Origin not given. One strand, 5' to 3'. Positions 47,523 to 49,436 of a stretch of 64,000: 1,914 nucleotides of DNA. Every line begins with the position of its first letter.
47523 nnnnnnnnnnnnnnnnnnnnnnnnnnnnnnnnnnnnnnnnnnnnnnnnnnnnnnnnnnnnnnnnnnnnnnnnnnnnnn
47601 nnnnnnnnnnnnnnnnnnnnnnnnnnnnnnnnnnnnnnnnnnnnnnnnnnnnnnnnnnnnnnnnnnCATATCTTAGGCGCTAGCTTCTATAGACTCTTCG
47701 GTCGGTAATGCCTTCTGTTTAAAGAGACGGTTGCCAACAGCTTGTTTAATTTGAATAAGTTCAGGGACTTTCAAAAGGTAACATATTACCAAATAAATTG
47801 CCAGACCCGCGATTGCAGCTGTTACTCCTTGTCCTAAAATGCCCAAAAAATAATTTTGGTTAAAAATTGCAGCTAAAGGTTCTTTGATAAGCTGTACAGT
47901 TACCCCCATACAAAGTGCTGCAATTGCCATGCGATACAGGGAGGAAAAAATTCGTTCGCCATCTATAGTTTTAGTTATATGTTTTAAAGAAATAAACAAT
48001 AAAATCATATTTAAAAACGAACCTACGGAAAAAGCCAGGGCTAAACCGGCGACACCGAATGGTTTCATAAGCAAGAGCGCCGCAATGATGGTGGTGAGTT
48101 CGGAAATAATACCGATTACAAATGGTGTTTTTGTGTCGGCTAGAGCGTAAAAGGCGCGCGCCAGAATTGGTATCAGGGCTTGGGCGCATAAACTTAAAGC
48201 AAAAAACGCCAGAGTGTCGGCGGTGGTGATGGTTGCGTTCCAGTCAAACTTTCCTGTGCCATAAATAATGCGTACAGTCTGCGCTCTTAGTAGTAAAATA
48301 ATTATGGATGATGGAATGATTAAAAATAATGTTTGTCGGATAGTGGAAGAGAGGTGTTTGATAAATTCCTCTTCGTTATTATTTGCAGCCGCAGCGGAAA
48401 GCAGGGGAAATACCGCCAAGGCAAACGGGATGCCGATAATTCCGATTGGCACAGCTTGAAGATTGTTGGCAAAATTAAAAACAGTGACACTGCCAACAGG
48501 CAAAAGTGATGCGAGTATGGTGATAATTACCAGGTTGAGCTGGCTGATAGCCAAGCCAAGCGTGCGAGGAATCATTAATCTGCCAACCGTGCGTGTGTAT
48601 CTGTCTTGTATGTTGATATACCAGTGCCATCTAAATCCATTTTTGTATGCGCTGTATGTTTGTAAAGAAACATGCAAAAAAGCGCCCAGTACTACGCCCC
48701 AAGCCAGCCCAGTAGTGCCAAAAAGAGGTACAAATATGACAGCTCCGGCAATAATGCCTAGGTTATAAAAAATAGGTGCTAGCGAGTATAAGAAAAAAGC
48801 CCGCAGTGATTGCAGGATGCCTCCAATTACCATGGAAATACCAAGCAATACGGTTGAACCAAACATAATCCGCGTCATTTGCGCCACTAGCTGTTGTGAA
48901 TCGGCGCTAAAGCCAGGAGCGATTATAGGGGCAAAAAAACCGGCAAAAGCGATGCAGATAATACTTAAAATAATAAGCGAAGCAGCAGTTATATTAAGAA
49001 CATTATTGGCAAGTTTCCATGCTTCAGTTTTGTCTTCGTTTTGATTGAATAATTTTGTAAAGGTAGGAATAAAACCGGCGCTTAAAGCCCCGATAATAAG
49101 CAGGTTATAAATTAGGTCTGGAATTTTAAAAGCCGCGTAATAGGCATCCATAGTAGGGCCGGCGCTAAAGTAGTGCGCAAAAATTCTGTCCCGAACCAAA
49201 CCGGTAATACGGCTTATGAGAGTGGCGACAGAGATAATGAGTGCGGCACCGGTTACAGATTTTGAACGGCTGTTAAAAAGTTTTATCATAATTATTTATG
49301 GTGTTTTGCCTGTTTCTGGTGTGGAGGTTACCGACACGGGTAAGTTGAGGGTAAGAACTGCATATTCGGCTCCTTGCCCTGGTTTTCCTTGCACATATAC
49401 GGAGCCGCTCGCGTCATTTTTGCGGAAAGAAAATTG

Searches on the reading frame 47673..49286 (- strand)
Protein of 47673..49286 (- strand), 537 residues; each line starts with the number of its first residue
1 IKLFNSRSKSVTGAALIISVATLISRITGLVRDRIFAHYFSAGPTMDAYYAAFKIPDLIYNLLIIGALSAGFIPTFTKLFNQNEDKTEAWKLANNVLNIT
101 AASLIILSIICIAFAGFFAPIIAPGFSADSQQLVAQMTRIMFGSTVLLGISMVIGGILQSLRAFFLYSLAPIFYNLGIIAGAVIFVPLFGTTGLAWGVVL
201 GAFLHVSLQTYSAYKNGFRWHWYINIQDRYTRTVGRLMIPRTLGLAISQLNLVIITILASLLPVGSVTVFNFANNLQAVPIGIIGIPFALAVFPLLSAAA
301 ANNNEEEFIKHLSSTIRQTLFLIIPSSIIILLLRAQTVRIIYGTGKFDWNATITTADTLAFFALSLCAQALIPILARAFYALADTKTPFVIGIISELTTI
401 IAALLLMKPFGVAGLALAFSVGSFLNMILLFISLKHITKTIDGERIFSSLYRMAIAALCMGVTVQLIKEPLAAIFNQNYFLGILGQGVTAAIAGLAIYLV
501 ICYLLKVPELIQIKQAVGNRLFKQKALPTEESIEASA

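Call 75: search_protein_families(library=ncbifam, proteins=[window:47673-49286:-], max_evalue=0.00001)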
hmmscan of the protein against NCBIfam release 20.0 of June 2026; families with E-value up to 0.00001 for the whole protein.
window:47673-49286:- (537 aa): 1 family
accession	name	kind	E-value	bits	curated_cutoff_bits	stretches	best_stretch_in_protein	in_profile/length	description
TIGR01695.1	murJ_mviN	equivalog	1.4e-107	360.5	235.55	1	14-513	5-504/506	murein biosynthesis integral membrane protein MurJ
